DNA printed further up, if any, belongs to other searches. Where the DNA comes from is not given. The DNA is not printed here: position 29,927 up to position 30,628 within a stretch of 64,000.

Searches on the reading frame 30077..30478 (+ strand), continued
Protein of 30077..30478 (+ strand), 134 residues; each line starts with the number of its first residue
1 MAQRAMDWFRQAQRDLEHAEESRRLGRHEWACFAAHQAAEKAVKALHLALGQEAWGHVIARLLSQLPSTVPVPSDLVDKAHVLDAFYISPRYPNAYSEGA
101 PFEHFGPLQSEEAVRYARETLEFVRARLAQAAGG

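Call 79: search_protein_families(library=pfam, proteins=[L099:4689-5351:+, L103:749-1690:+, L103:2508-3296:+, L131:2736-3944:+, L131:4738-5565:+, L154:3165-3926:+, L154:4810-5442:+, L172:1-918:+, L172:1786-2340:+, L097:4064-4729:+], max_evalue=0.0001)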
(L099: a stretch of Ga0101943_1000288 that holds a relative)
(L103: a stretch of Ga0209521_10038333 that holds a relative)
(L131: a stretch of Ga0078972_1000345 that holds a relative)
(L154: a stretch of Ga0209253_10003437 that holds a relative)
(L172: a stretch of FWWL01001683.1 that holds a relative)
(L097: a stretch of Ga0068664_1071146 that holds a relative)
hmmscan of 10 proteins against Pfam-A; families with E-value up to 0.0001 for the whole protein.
L099:4689-5351:+ (221 aa): 3 families
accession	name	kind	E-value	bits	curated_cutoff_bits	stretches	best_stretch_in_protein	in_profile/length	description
PF02223.23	Thymidylate_kin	-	1.6e-53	181.6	27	1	14-203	1-184/185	Thymidylate kinase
PF13521.12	AAA_28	-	3.7e-08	34.2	27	1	12-116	2-95/164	AAA domain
PF13401.12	AAA_22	-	3.5e-06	27.8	27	1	10-60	6-56/130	AAA domain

L103:749-1690:+ (314 aa): 1 family
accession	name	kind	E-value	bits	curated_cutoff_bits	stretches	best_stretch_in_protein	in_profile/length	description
PF01061.29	ABC2_membrane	-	4e-20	72.7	26.9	1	68-274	2-210/211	ABC-2 type transporter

L103:2508-3296:+ (263 aa): 2 families
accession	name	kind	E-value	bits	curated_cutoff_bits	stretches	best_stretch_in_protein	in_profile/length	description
PF00005.33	ABC_tran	-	1.6e-23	84.3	25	1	66-197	1-135/137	ABC transporter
PF13304.12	AAA_21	-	1.3e-05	25.8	27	1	79-99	2-22/304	AAA domain, putative AbiEii toxin, Type IV TA system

L131:2736-3944:+ (403 aa): 8 families
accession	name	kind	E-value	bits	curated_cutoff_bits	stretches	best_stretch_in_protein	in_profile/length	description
PF17179.9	Fer4_22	-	3.8e-28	98.6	27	1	280-374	1-95/95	4Fe-4S dicluster domain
PF13237.11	Fer4_10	-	1.6e-07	31.6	25.5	0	359-381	8-22/53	4Fe-4S dicluster domain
PF00037.32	Fer4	-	5.7e-07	29.5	21.1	0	359-373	7-21/24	4Fe-4S binding domain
PF13484.11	Fer4_16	-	9.7e-07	29.9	30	0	360-374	2-16/66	4Fe-4S double cluster binding domain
PF13183.11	Fer4_8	-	3.2e-06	28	27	1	279-374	3-68/68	4Fe-4S dicluster domain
PF14697.11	Fer4_21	-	3.7e-06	27.4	35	0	259-296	18-56/59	4Fe-4S dicluster domain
PF12797.12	Fer4_2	-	6.9e-06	26.1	24.5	0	279-293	8-22/22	4Fe-4S binding domain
PF13534.11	Fer4_17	-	9.8e-05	23.3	22.2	0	357-375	43-61/61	4Fe-4S dicluster domain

L131:4738-5565:+ (276 aa): 2 families
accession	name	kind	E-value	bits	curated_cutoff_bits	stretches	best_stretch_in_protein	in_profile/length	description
PF00175.26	NAD_binding_1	-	7.7e-15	55.9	22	1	117-219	2-108/109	Oxidoreductase NAD-binding domain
PF10418.14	DHODB_Fe-S_bind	-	6.7e-09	35.8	23.9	1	237-269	1-40/41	Iron-sulfur cluster binding domain of dihydroorotate dehydrogenase B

L154:3165-3926:+ (254 aa): 1 family
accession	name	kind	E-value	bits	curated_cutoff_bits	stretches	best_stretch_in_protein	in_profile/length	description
PF00535.33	Glycos_transf_2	-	1.4e-12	48.3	23.3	1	10-146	1-146/168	Glycosyl transferase family 2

L154:4810-5442:+ (211 aa): 3 families
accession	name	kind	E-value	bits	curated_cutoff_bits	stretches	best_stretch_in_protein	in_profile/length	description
PF04321.23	RmlD_sub_bind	-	4.1e-82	275.9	27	1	1-211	1-211/287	RmlD substrate binding domain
PF01370.27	Epimerase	-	2.3e-18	66.9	20.9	1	3-202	1-231/240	NAD dependent epimerase/dehydratase family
PF16363.11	GDP_Man_Dehyd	-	1.4e-06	28.5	27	1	34-147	59-176/332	GDP-mannose 4,6 dehydratase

L172:1-918:+ (306 aa): 1 family
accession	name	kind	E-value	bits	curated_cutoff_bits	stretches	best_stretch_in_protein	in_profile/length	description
PF00953.26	Glycos_transf_4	-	7.9e-36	123.9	27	1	63-218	2-159/160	Glycosyl transferase family 4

L172:1786-2340:+ (185 aa): 2 families
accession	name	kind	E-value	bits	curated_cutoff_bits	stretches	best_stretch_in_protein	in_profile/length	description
PF03551.20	PadR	-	2.1e-15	56.9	27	1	7-79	1-73/75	Transcriptional regulator PadR-like family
PF10400.15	Vir_act_alpha_C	-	1.1e-14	55.3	22.4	1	93-179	1-78/78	Virulence activator alpha C-term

L097:4064-4729:+ (222 aa): 3 families
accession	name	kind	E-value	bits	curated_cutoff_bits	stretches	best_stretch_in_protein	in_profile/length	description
PF02223.23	Thymidylate_kin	-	4.9e-55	186.5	27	1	16-205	1-184/185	Thymidylate kinase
PF13521.12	AAA_28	-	1.2e-07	32.5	27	1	14-118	2-95/164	AAA domain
PF13401.12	AAA_22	-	1.7e-07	32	27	1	12-66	6-60/130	AAA domain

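Call 81: search_dna_similar(query=window:30092-30478:+, collection=plasmids, mode=protein, max_rows=12, max_evalue=1e-10)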
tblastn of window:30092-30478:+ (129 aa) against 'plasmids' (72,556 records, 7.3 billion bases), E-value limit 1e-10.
Records with a match: 34; places in all: 34; records where one place covers at least 80% of the query: 34.
Best place of each record, by identity: 60-80% 2; <60% 32.
By first word of the organism name: Thermus 32; Thermomicrobium 1; Meiothermus 1.
By predicted mobility (MOB-suite, as given by PLSDB): non-mobilizable 34.
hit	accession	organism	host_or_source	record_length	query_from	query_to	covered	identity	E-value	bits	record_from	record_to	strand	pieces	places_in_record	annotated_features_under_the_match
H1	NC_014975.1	Thermus scotoductus SA-01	-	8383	2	128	98%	67.7%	4e-40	148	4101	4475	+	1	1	HEPN domain-containing protein | nucleotidyltransferase domain-containing protein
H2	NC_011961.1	Thermomicrobium roseum DSM 5159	-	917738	2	124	95%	62.6%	5e-35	134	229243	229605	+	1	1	HEPN domain-containing protein | nucleotidyltransferase domain-containing protein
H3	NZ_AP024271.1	Thermus thermophilus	-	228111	2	125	96%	47.6%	9e-16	79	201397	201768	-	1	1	HEPN domain-containing protein | nucleotidyltransferase domain-containing protein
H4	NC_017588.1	Thermus thermophilus JL-18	-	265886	2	125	96%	47.6%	7e-15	76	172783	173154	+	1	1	HEPN domain-containing protein | nucleotidyltransferase domain-containing protein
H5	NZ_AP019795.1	Thermus thermophilus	-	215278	2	125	96%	47.6%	7e-15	76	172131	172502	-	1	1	HEPN domain-containing protein | nucleotidyltransferase domain-containing protein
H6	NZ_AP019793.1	Thermus thermophilus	-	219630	2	125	96%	47.6%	7e-15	76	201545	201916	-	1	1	HEPN domain-containing protein | nucleotidyltransferase domain-containing protein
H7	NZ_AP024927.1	Thermus thermophilus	-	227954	2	125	96%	47.6%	7e-15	76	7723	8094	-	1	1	HEPN domain-containing protein | nucleotidyltransferase domain-containing protein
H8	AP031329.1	Thermus thermophilus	-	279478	2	125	96%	47.6%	7e-15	76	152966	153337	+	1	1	HEPN domain-containing protein | nucleotidyltransferase domain-containing protein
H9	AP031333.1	Thermus thermophilus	-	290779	2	125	96%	47.6%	7e-15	76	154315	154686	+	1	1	HEPN domain-containing protein | nucleotidyltransferase domain-containing protein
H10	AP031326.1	Thermus thermophilus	-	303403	2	125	96%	47.6%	7e-15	76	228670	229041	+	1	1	HEPN domain-containing protein | nucleotidyltransferase domain-containing protein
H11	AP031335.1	Thermus thermophilus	-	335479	2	125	96%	47.6%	7e-15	76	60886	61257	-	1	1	HEPN domain-containing protein | nucleotidyltransferase domain-containing protein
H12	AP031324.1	Thermus thermophilus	-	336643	2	125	96%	47.6%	7e-15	76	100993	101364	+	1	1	HEPN domain-containing protein | nucleotidyltransferase domain-containing protein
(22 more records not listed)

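Call 82: search_dna_similar(query=window:30092-30478:+, collection=phages, mode=protein, max_rows=8, max_evalue=0.00001)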
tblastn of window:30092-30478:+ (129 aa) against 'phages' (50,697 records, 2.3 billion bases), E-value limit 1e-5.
No match.

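Call 83: get_annotated_region(hit=H1, flank=4000)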
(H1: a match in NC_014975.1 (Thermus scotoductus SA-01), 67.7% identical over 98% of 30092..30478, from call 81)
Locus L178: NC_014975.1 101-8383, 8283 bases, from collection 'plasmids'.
description: Thermus scotoductus SA-01 plasmid pTSC8, complete sequence
organism: Thermus scotoductus SA-01 (NCBI taxid 743525)
taxonomy: Bacteria; Deinococcota; Deinococci; Thermales; Thermaceae; Thermus; Thermus scotoductus; Thermus scotoductus SA-01
host: -; source: -; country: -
typing (MOB-suite, as given by PLSDB): non-mobilizable
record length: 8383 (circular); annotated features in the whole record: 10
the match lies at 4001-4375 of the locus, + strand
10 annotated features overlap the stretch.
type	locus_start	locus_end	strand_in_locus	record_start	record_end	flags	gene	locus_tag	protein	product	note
CDS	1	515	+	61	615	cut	-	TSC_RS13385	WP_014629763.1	transposase family protein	-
CDS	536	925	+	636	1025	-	-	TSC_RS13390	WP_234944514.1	hypothetical protein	-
CDS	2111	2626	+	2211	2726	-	-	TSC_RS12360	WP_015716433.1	hypothetical protein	-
CDS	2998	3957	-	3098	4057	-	-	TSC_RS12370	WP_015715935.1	quinone oxidoreductase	-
CDS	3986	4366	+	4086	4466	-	-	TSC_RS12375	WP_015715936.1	HEPN domain-containing protein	-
CDS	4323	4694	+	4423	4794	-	-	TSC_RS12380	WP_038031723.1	nucleotidyltransferase domain-containing protein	-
CDS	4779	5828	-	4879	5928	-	-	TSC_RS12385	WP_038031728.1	NADH:flavin oxidoreductase/NADH oxidase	-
CDS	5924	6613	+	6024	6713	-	-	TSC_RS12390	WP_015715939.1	hypothetical protein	-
CDS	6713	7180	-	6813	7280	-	-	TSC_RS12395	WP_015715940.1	NUDIX hydrolase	-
CDS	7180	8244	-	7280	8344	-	prfA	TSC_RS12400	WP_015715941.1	peptide chain release factor 1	GO:0006415 - translational termination [Evidence IEA]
